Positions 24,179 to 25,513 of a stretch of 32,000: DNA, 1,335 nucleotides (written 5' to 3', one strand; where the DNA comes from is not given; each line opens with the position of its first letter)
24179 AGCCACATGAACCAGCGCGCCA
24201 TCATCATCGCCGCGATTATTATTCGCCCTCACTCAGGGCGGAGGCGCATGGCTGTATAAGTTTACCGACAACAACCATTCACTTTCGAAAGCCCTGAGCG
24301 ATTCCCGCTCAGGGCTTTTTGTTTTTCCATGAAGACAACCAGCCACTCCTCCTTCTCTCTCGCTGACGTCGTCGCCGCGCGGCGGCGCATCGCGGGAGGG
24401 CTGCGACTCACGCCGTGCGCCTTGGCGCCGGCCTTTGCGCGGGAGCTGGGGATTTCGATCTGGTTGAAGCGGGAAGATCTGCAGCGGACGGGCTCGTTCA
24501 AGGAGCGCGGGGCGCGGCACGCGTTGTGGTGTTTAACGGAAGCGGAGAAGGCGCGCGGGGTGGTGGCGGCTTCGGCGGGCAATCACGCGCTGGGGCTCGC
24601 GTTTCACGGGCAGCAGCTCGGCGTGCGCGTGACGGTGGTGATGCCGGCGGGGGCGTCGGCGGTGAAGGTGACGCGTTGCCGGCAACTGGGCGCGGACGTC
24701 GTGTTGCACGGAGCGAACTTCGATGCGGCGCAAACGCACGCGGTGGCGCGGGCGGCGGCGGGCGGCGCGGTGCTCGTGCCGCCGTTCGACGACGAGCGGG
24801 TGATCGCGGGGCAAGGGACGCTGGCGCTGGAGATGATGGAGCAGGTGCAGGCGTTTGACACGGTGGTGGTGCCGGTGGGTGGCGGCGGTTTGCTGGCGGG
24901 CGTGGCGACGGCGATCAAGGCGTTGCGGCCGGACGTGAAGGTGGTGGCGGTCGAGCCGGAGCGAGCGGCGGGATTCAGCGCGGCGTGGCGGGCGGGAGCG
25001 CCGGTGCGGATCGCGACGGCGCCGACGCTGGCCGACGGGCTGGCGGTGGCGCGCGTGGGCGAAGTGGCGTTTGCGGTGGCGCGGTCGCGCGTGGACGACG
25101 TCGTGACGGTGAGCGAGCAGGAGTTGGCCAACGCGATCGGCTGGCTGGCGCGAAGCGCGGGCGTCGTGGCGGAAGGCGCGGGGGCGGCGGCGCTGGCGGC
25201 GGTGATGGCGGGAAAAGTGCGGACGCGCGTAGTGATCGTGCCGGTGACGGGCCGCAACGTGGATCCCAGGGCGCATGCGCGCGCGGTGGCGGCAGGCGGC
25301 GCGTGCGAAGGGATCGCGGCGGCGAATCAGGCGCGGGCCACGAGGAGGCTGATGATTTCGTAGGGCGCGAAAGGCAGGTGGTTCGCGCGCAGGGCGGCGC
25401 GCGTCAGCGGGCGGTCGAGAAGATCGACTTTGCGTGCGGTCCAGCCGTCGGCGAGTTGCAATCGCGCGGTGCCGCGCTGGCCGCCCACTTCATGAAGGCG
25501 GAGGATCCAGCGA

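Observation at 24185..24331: Ribosome-mediated isoleucine attenuator directly in front of threonine dehydratase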

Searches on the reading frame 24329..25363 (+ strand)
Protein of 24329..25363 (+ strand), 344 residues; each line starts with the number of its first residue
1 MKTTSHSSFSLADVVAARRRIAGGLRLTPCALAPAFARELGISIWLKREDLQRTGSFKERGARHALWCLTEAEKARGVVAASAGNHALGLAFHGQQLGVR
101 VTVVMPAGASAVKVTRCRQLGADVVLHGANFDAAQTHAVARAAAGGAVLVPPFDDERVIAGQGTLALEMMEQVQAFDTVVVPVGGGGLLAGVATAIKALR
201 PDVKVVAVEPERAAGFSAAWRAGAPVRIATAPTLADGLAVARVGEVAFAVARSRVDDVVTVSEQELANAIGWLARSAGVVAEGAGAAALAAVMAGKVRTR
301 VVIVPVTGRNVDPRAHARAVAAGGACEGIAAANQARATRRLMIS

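Call 5: search_protein_families(library=pfam, proteins=[window:24329-25363:+])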
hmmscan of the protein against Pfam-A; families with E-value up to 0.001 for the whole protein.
window:24329-25363:+ (344 aa): 1 family
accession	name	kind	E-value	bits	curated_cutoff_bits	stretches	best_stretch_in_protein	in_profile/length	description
PF00291.31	PALP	-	2e-85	287.2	35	1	24-308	4-295/295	Pyridoxal-phosphate dependent enzyme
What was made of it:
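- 24329..25363 (+): Regulated gene: 344-aa threonine/serine dehydratase (IlvA-like) with a PALP domain only and no ACT-like regulatory domain. Pfam PF00291 only (call 5).
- On Biosynthetic threonine dehydratase IlvA (TIGR01124 / TIGR01127 / PRK09224 types): Only PF00291 matched (call 5).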

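Call 7: search_protein_families(library=ncbifam, proteins=[window:24329-25363:+])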
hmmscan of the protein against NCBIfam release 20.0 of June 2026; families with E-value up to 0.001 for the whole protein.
window:24329-25363:+ (344 aa): 44 families (the best 25 are shown)
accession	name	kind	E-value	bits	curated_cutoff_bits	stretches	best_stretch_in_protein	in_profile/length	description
NF005600.0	PRK07334.1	equivalog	1.1e-96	324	496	1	4-319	5-320/408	threonine ammonia-lyase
TIGR01127.1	ilvA_1Cterm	equivalog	8e-92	308.1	378.75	1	28-320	1-295/380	threonine ammonia-lyase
NF006389.0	PRK08638.1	equivalog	4.3e-88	295.5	453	1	3-312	3-316/333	bifunctional threonine ammonia-lyase/L-serine ammonia-lyase TdcB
NF006674.0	PRK09224.1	subfamily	3.7e-81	273.3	577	1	28-293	26-292/508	threonine ammonia-lyase IlvA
NF005680.0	PRK07476.1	equivalog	4.5e-81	272.4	413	1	7-321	3-321/326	hydroxyectoine utilization dehydratase EutB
NF006390.0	PRK08639.1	equivalog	1.5e-79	267.9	421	1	7-312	5-316/418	threonine ammonia-lyase IlvA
TIGR01124.1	ilvA_2Cterm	equivalog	1.1e-78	265.1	411.3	1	26-293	16-284/499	threonine ammonia-lyase, biosynthetic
TIGR02991.1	ectoine_eutB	equivalog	8.4e-78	261.5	413.35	1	10-320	2-315/317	hydroxyectoine utilization dehydratase EutB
NF005292.0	PRK06815.1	equivalog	1.4e-75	254.4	371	1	13-319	7-316/320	threonine/serine dehydratase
NF006094.0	PRK08246.1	subfamily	9.9e-74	248.5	331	1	10-314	6-307/310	serine/threonine dehydratase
NF005454.0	PRK07048.1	equivalog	3e-73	246.8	452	1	6-318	4-318/324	threo-3-hydroxy-L-aspartate ammonia-lyase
NF009130.0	PRK12483.1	subfamily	5.9e-73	246.2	801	1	28-294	38-305/521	threonine ammonia-lyase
TIGR02079.1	THD1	equivalog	1.2e-72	245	440.55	1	13-312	2-308/410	threonine ammonia-lyase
NF045641.2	BHydaspDhtseBhcB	equivalog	2.4e-64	217.4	550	1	12-312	5-306/312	beta-hydroxyaspartate dehydratase BhcB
NF004771.0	PRK06110.1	equivalog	5.8e-61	206.4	317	1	9-322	3-318/323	threonine dehydratase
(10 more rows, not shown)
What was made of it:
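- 24329..25363 (+): Best NCBIfam matches are threonine ammonia-lyase models, aligned to positions 5-320 of 408, and all fall below cut-off (call 7).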

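Call 9: find_related_loci(query=window:24329-25363:+, collection=genome_contigs, flank=3000)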
Query window:24329-25363:+ (344 aa) in genome_contigs; peptide patterns used: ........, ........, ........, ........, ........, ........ (x = any residue, [..] = any of these).
600 stretches matched a pattern (row limit reached: there are more); 540 encode a relative of the query (tblastn E <= 1e-3); the best 80 are kept; 80 distinct loci.
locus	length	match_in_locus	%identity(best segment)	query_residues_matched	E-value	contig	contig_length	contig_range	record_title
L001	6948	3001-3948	67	1-316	1e-116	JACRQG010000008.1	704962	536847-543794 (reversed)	MAG: Verrucomicrobia bacterium isolate NC_groundwater_2007_Pr3_S-0.65um_68_3 SR2-18-Sp65_coassembly_scaffold_92592, whol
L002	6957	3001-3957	68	5-323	3e-114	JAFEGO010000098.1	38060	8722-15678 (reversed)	MAG: Verrucomicrobia bacterium isolate SZAS-20 CK_MAG-93__98__length-38060, whole genome shotgun sequence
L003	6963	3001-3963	67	1-321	3e-112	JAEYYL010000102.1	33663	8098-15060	MAG: Verrucomicrobia bacterium isolate OH_CBlB_45 k127_3595112, whole genome shotgun sequence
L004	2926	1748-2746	68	1-334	6e-115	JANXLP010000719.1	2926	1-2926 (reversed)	MAG: Opitutaceae bacterium isolate 336R_concoct_124_sub 336R_k141_588522, whole genome shotgun sequence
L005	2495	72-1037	44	10-328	3e-76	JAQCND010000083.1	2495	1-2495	MAG: Bradymonadaceae bacterium isolate LUM.15 k149_861550, whole genome shotgun sequence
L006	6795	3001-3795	45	28-292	6e-71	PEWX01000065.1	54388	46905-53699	MAG: Piscirickettsiaceae bacterium CG07_land_8_20_14_0_80_44_28 CG07_land_8_20_14_0.80_scaffold_112_c, whole genome shot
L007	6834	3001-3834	43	13-292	3e-71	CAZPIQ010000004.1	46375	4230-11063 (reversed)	MAG TPA_asm: uncultured Ignatzschineria sp. isolate SRP294416_co2_416 genome assembly, contig: NODE_388_length_46375_cov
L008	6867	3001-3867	44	28-312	3e-70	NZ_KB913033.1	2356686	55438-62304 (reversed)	Hydrogenovibrio halophilus DSM 15072 A377DRAFT_scaffold1.1, whole genome shotgun sequence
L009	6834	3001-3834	42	13-292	2e-70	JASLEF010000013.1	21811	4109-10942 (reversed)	MAG: Ignatzschineria sp. isolate SHSU.bins.195 k141_6612323, whole genome shotgun sequence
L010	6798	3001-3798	47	28-292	1e-68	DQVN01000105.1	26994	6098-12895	MAG TPA_asm: Sulfurivirga caldicuralii isolate SZUA-1517 k95_13694, whole genome shotgun sequence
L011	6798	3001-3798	44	28-292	3e-68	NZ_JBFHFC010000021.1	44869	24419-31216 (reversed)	MAG: Thiomicrorhabdus sp. isolate Mix_sand07.2021.05.G.115 k141_865136_length_44869_cov_16.2075, whole genome shotgun se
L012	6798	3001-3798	47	28-292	6e-68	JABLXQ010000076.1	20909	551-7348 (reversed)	MAG: Gammaproteobacteria bacterium isolate Ch67 contig76, whole genome shotgun sequence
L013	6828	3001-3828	45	18-292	1e-67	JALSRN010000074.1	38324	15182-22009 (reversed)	MAG: Sedimenticola sp. isolate 356-308_metabat1_scaf2bin.072 356-308_scaffold_567_c1, whole genome shotgun sequence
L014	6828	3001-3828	46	18-292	2e-66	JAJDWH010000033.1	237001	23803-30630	MAG: Alphaproteobacteria bacterium isolate jk18x25bins.17 k141_270493, whole genome shotgun sequence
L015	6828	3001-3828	45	18-292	1e-66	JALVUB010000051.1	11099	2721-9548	MAG: Sedimenticola sp. isolate M1_metabat2_scaf2bin.056 M1_NODE_1484_length_11099_cov_2.222749, whole genome shotgun seq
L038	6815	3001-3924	37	11-312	8e-63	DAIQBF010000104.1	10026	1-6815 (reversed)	MAG TPA_asm: Lutibacter sp. isolate CTOTU27531 NODE_1250_length_10026_cov_5.235483, whole genome shotgun sequence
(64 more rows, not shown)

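Call 15: find_related_loci(query=window:24329-25363:+, collection=metagenome_contigs, flank=1500)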
Query window:24329-25363:+ (344 aa) in metagenome_contigs; peptide patterns used: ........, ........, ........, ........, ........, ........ (x = any residue, [..] = any of these).
600 stretches matched a pattern (row limit reached: there are more); 531 encode a relative of the query (tblastn E <= 1e-3); the best 80 are kept; 80 distinct loci.
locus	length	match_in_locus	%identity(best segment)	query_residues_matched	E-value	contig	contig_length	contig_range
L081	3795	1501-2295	47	28-292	6e-75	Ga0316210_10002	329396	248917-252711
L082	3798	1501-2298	48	28-292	7e-71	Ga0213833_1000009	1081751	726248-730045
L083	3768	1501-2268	45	37-292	5e-71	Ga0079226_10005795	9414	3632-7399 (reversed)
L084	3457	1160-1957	48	28-292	4e-68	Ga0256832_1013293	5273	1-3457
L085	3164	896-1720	42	28-301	7e-67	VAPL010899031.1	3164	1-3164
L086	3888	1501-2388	43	26-316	2e-66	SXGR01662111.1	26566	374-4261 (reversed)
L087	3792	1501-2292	46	28-290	2e-66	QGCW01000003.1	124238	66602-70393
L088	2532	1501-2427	39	10-312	3e-66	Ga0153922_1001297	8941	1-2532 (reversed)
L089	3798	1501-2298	45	28-292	5e-65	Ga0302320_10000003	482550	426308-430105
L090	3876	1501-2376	42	26-312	4e-65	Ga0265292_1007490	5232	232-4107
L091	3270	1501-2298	42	28-292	4e-65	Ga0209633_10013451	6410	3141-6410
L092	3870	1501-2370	43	28-312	9e-65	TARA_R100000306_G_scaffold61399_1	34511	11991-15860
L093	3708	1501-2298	44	28-292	1e-64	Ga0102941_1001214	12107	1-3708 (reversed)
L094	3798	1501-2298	43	28-292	1e-64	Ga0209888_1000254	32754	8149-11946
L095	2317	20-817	45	26-290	1e-64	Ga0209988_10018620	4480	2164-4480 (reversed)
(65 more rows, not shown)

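Call 16: find_homologous_proteins(query=window:24329-25363:+, max_evalue=1e-60)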
Query window:24329-25363:+ (344 aa): 6752 proteins with E <= 1e-60 among 8000 candidates; the best 120 are listed.
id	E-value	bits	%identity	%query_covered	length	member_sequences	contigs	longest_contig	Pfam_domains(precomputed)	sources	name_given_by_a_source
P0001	4.6e-207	705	100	100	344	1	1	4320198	PF00291.32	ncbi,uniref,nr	ncbi:threonine/serine dehydratase [Horticoccus luteus]|uniref:Threonine/serine dehydratase n=1 Tax=H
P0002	1.5e-133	463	73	93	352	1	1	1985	PF00291.32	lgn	-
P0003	1.0e-131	457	70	93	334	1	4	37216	PF00291.32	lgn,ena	-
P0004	3.9e-131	455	70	94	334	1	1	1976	PF00291.32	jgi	-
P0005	9.6e-130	451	71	94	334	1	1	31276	PF00291.32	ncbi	ncbi:MAG: threonine/serine dehydratase [Verrucomicrobiota bacterium]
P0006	9.7e-130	451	69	96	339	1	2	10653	PF00291.32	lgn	-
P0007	2.8e-129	449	70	94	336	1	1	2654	PF00291.32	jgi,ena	jgi:threonine dehydratase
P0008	5.0e-129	448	71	92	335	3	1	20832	PF00291.32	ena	-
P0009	5.5e-129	448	68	95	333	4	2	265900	PF00291.32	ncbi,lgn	-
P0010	7.4e-129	448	68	97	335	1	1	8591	PF00291.32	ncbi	-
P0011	8.8e-129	447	70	94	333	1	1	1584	PF00291.32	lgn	-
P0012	1.3e-128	447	70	93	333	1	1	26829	PF00291.32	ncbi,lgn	-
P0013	2.9e-128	446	71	92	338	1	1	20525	PF00291.32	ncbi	-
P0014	4.0e-128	445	72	92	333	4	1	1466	PF00291.32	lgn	-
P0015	8.0e-128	444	69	95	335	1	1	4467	PF00291.32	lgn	-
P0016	9.1e-128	444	70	93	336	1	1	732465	PF00291.32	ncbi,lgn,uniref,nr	ncbi:threonine/serine dehydratase [Opitutus sp. ER46]|uniref:threonine/serine dehydratase n=1 Tax=Op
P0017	9.2e-128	444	70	93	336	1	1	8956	PF00291.32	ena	-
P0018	1.4e-127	443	67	97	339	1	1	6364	PF00291.32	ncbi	-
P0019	1.7e-127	443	69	93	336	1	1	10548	PF00291.32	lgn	-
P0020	2.2e-127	443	68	96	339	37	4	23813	PF00291.32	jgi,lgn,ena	jgi:threonine dehydratase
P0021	3.0e-127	442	68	92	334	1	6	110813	PF00291.32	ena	-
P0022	1.8e-126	440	68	93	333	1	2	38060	PF00291.32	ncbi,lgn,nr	ncbi:MAG: threonine/serine dehydratase [Verrucomicrobia bacterium]|nr:threonine/serine dehydratase [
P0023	4.9e-126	438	69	93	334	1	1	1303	PF00291.32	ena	-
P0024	7.1e-126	438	67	93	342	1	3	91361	PF00291.32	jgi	jgi:threonine dehydratase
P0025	7.4e-126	438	72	92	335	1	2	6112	PF00291.32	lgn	-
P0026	1.7e-125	437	68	92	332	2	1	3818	PF00291.32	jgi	-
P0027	2.0e-125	436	67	94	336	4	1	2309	PF00291.32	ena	-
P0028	2.1e-125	436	67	93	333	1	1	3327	PF00291.32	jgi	-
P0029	2.4e-125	436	69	94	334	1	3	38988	PF00291.32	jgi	jgi:threonine dehydratase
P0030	3.4e-125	436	70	92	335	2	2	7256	PF00291.32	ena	-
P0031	3.6e-125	436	70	94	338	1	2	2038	PF00291.32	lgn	-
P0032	3.8e-125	436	68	93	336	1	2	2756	PF00291.32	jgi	jgi:threonine dehydratase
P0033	4.6e-125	435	65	99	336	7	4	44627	PF00291.32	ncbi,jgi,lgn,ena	jgi:threonine dehydratase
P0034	6.5e-125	435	69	93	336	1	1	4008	PF00291.32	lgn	-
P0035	1.0e-124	434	69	93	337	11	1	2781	PF00291.32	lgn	-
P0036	1.6e-124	433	68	93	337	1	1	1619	PF00291.32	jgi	jgi:threonine dehydratase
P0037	1.7e-124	433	68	93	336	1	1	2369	PF00291.32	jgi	jgi:threonine dehydratase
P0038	1.7e-124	433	69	94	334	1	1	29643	PF00291.32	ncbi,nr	ncbi:MAG: threonine/serine dehydratase [Opitutus sp.]|nr:threonine/serine dehydratase [Opitutus sp.]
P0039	2.1e-124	433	68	94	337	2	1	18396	PF00291.32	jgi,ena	jgi:threonine dehydratase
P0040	2.5e-124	433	67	93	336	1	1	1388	PF00291.32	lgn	-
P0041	2.8e-124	433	68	93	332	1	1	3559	PF00291.32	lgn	-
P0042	4.1e-124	432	67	93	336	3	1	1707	PF00291.32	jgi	jgi:threonine dehydratase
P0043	4.2e-124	432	67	94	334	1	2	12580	PF00291.32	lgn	-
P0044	5.7e-124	432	68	92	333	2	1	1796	PF00291.32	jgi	-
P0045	6.2e-124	432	67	94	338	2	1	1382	PF00291.32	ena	-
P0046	6.3e-124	432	69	93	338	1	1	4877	PF00291.32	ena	-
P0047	6.7e-124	431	69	91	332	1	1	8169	PF00291.32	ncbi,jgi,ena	jgi:threonine dehydratase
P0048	8.0e-124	431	69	94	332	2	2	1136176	PF00291.32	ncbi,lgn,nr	ncbi:MAG TPA: threonine/serine dehydratase [Opitutus sp.]|nr:threonine/serine dehydratase [Opitutus 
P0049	8.1e-124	431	66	93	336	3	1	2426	PF00291.32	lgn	-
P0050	9.1e-124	431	68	95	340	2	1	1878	PF00291.32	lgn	-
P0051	1.1e-123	431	66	93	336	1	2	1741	PF00291.32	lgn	-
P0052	1.2e-123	431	67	93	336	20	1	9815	PF00291.32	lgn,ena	-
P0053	1.2e-123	431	65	100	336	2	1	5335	PF00291.32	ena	-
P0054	1.4e-123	430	69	94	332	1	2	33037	PF00291.32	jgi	jgi:threonine dehydratase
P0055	1.6e-123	430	68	93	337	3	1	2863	PF00291.32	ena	-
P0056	1.8e-123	430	66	98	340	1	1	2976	PF00291.32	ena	-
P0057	2.0e-123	430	67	93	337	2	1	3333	PF00291.32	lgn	-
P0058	4.2e-123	429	68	94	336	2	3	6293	PF00291.32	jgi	jgi:threonine dehydratase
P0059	5.0e-123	429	68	93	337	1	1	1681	PF00291.32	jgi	jgi:threonine dehydratase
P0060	5.1e-123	429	68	93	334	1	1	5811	PF00291.32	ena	-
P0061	6.0e-123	428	70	94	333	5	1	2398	PF00291.32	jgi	jgi:threonine dehydratase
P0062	7.6e-123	428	68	93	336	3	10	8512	PF00291.32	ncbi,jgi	jgi:threonine dehydratase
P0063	7.7e-123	428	68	93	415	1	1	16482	PF00291.32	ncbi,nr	ncbi:MAG: threonine/serine dehydratase [Verrucomicrobia bacterium]|nr:threonine/serine dehydratase [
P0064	7.7e-123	428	68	96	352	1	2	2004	PF00291.32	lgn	-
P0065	8.2e-123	428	67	92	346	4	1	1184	PF00291.32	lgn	-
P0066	8.2e-123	428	67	93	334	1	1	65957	PF00291.32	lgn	-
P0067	1.1e-122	427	69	94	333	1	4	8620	PF00291.32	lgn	-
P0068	1.1e-122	427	66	94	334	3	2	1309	PF00291.32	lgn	-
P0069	1.3e-122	427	70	92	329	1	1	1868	PF00291.32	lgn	-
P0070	1.6e-122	427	68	91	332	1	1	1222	PF00291.32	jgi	jgi:threonine dehydratase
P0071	1.7e-122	427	66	97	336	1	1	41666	PF00291.32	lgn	-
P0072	1.8e-122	427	67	93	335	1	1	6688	PF00291.32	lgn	-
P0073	3.3e-122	426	65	96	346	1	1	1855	PF00291.32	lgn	-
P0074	3.4e-122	426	67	94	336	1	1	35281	PF00291.32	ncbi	-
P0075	3.5e-122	426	66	93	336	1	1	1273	PF00291.32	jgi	jgi:threonine dehydratase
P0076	3.5e-122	426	65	96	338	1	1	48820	PF00291.32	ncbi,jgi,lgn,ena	jgi:threonine dehydratase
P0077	4.8e-122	425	69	92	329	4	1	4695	PF00291.32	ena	-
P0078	5.9e-122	425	68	94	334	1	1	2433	PF00291.32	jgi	jgi:threonine dehydratase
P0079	6.7e-122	425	68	93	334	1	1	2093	PF00291.32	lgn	-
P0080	7.1e-122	425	68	92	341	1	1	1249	PF00291.32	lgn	-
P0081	7.8e-122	425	65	94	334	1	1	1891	PF00291.32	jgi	jgi:threonine dehydratase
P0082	8.7e-122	424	67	93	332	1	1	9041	PF00291.32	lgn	-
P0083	1.1e-121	424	66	91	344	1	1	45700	PF00291.32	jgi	jgi:threonine dehydratase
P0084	1.2e-121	424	67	94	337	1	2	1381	PF00291.32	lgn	-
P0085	1.2e-121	424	68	92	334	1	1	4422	PF00291.32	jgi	jgi:threonine dehydratase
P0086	1.7e-121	423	67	91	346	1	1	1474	PF00291.32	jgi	jgi:threonine dehydratase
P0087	1.8e-121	423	68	93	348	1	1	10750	PF00291.32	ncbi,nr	ncbi:MAG: threonine/serine dehydratase [Opitutaceae bacterium]|nr:threonine/serine dehydratase [Opit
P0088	1.8e-121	423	66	94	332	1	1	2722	PF00291.32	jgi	jgi:threonine dehydratase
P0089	2.4e-121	423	67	93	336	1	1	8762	PF00291.32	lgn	-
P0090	2.5e-121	423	66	93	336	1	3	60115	PF00291.32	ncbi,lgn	-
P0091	2.8e-121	423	67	93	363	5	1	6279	PF00291.32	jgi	-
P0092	3.3e-121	423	65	95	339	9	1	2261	PF00291.32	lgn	-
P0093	4.2e-121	422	68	93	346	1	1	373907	PF00291.32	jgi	jgi:threonine dehydratase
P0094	4.2e-121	422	68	93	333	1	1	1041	PF00291.32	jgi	jgi:threonine dehydratase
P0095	4.2e-121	422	62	99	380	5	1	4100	PF00291.32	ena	-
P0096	4.9e-121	422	67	93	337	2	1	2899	PF00291.32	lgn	-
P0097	7.4e-121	421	65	97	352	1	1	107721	PF00291.32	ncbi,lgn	-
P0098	7.7e-121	421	67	92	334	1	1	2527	PF00291.32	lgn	-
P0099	7.8e-121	421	66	95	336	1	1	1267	PF00291.32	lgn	-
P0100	8.7e-121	421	67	93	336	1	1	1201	PF00291.32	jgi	jgi:threonine dehydratase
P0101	1.0e-120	421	68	93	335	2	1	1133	PF00291.32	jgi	jgi:threonine dehydratase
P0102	1.2e-120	421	68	94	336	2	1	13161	PF00291.32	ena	-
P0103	1.4e-120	420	66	92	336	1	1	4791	PF00291.32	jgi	jgi:threonine dehydratase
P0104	1.6e-120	420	66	91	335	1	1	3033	PF00291.32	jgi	jgi:threonine dehydratase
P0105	1.8e-120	420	69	94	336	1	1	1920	PF00291.32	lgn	-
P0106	2.1e-120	420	68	95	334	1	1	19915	PF00291.32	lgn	-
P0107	2.2e-120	420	66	92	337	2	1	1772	PF00291.32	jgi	jgi:threonine dehydratase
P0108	2.5e-120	420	66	93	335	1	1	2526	PF00291.32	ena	-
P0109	2.8e-120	419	65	93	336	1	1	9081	PF00291.32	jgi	jgi:threonine dehydratase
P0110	2.9e-120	419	66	94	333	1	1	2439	PF00291.32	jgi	jgi:threonine dehydratase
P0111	3.1e-120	419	68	94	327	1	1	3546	PF00291.32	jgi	-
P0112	3.9e-120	419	65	94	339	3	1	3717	PF00291.32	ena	-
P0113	5.1e-120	419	67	92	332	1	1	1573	PF00291.32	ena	-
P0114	5.6e-120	419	65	91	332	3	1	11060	PF00291.32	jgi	jgi:threonine dehydratase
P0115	6.0e-120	418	69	90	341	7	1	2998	PF00291.32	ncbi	-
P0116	8.0e-120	418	69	90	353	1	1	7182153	PF00291.32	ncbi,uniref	ncbi:threonine ammonia-lyase [Horticoccus sp. 23ND18S-11]|uniref:threonine ammonia-lyase n=1 Tax=Hor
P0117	9.6e-120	418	65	93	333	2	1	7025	PF00291.32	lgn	-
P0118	1.2e-119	418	66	95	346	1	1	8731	PF00291.32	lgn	-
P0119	1.3e-119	417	66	92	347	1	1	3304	PF00291.32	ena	-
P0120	2.0e-119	417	68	88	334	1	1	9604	PF00291.32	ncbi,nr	ncbi:MAG TPA: threonine/serine dehydratase [Opitutaceae bacterium]|nr:threonine/serine dehydratase [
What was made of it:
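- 24329..25363 (+): It is 100% identical to the Horticoccus luteus protein, and more than 120 homologues are all PALP-only, nearly all of 327-353 aa (call 16).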

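Call 17: find_encoding_contigs(protein=P0016, flank=3000, max_places=3)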
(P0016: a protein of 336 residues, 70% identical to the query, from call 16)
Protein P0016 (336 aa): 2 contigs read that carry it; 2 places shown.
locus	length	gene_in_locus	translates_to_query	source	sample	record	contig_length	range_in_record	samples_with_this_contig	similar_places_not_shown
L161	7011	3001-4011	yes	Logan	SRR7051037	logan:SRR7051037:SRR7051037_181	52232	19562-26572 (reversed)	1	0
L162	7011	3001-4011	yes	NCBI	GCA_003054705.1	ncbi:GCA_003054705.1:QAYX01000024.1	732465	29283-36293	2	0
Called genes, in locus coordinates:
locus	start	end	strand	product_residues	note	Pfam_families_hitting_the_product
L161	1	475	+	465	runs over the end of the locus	-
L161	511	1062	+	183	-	PF09787:Golgin_A5 (weak)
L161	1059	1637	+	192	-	PF27161:HI_0983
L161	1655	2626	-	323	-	PF00710:Asparaginase, PF17763:Asparaginase_C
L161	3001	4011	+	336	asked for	PF00291:PALP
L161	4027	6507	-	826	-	-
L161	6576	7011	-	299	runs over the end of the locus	PF03544:TonB_C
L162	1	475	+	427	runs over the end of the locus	-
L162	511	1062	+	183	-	PF09787:Golgin_A5 (weak)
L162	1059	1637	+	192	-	PF27161:HI_0983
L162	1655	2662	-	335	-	PF00710:Asparaginase, PF17763:Asparaginase_C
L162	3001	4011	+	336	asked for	PF00291:PALP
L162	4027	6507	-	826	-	-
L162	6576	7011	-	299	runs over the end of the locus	PF03544:TonB_C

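Call 18: find_encoding_contigs(protein=P0116, flank=3000, max_places=3)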
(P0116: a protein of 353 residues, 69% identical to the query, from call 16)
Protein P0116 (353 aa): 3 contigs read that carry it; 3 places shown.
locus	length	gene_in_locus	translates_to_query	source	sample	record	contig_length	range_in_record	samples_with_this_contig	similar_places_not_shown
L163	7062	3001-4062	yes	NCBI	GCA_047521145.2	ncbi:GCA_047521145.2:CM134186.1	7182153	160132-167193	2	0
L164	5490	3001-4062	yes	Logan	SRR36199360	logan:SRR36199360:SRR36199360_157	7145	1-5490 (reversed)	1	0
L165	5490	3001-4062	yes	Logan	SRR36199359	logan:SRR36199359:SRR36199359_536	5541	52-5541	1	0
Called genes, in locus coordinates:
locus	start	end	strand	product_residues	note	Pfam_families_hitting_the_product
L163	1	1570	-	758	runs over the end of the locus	PF07715:Plug, PF00593:TonB_dep_Rec_b-barrel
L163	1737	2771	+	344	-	PF00356:LacI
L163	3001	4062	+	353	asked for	PF00291:PALP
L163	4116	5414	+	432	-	PF01408:GFO_IDH_MocA, PF22725:GFO_IDH_MocA_C3 (faint), PF02894:GFO_IDH_MocA_C (weak), PF19051:GFO_IDH_MocA_C2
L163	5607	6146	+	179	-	-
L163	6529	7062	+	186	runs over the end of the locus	PF04542:Sigma70_r2, PF08281:Sigma70_r4_2, PF04545:Sigma70_r4 (weak)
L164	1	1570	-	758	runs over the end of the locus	PF07715:Plug, PF00593:TonB_dep_Rec_b-barrel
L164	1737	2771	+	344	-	PF00356:LacI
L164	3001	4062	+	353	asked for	PF00291:PALP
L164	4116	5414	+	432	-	PF01408:GFO_IDH_MocA, PF22725:GFO_IDH_MocA_C3 (faint), PF02894:GFO_IDH_MocA_C (weak), PF19051:GFO_IDH_MocA_C2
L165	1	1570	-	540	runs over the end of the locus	?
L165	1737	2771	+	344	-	PF00356:LacI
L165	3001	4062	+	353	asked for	PF00291:PALP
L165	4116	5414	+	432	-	PF01408:GFO_IDH_MocA, PF22725:GFO_IDH_MocA_C3 (faint), PF02894:GFO_IDH_MocA_C (weak), PF19051:GFO_IDH_MocA_C2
